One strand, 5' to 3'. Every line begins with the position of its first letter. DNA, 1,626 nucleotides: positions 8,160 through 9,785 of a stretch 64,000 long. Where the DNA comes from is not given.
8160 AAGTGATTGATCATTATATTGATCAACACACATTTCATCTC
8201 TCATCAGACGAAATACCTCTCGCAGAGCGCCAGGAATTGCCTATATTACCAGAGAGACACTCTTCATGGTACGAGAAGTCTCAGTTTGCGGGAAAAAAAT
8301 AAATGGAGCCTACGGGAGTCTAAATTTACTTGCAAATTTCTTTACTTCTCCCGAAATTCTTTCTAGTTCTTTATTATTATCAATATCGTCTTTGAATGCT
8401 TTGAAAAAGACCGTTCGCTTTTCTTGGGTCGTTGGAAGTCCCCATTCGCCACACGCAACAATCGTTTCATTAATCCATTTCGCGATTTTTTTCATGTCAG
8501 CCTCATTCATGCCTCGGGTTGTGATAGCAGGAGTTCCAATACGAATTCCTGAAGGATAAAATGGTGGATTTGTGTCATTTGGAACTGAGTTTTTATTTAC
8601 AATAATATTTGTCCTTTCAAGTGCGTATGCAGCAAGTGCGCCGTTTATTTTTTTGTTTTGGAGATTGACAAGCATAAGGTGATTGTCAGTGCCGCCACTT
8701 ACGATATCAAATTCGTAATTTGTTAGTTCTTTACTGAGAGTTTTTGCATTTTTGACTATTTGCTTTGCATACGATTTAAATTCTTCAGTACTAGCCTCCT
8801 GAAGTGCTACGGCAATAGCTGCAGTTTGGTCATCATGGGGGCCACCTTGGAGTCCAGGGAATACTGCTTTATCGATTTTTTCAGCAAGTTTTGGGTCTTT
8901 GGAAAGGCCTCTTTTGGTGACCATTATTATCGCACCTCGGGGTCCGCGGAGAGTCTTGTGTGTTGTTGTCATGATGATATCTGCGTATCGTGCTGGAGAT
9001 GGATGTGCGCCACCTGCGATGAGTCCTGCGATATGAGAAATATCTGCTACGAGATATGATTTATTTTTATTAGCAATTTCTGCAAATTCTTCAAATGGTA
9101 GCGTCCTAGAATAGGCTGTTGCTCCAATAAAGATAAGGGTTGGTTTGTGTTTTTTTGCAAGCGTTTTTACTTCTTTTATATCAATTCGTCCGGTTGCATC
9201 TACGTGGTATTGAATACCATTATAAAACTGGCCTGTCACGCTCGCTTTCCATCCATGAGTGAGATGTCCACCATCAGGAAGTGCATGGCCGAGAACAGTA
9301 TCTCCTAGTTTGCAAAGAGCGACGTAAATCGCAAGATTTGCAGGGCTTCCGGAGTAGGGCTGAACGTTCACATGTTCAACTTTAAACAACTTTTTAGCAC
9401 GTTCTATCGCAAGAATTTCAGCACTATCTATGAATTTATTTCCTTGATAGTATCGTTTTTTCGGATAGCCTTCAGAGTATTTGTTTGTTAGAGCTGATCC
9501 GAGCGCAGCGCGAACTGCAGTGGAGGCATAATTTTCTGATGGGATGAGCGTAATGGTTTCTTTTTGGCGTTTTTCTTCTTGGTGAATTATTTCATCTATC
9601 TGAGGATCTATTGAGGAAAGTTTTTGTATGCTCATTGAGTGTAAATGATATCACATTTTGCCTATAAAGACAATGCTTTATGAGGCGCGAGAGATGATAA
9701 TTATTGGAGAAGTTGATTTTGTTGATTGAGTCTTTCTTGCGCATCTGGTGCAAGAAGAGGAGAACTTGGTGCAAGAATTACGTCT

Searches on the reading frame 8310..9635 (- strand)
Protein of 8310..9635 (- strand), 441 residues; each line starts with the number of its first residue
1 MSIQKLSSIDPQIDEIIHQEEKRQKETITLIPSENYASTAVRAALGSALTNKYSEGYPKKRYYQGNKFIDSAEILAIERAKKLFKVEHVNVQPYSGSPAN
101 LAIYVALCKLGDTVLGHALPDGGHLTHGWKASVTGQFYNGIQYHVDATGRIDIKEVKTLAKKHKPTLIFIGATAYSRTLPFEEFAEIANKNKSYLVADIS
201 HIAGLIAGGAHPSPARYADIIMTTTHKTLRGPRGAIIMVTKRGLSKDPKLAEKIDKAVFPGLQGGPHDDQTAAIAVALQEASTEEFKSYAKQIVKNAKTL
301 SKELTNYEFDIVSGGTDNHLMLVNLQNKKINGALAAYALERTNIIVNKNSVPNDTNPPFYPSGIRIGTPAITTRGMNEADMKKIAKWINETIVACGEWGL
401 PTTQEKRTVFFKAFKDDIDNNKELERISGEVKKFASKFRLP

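Call 48: find_encoding_contigs(protein=window:8310-9635:-, flank=10000, max_places=1)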
Protein window:8310-9635:- (441 aa): 6 contigs read that carry it; 1 place shown.
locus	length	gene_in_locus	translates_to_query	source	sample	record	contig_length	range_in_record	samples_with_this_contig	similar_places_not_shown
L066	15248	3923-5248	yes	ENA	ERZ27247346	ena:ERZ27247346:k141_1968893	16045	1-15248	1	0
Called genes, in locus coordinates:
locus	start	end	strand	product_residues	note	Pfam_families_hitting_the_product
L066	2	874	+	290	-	?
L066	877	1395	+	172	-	-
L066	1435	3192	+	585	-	PF07705:CARDB (weak)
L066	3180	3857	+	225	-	PF00963:Cohesin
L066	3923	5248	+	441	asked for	PF00464:SHMT, PF00155:Aminotran_1_2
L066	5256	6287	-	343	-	PF00459:Inositol_P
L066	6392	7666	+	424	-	PF00571:CBS, PF01135:PCMT (weak), PF13489:Methyltransf_23, PF01209:Ubie_methyltran (weak), PF13847:Methyltransf_31, PF08241:Methyltransf_11, PF08242:Methyltransf_12, PF13649:Methyltransf_25, +1 more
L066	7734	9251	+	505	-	PF00041:fn3 (weak)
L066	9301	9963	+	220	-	PF00963:Cohesin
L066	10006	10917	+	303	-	PF13623:SurA_N_2, PF13624:SurA_N_3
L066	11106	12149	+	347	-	PF00188:CAP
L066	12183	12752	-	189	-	PF06559:DCD_N, PF22769:DCD, PF22569:DCD_C (weak), PF00692:dUTPase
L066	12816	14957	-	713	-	-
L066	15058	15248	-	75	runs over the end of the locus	-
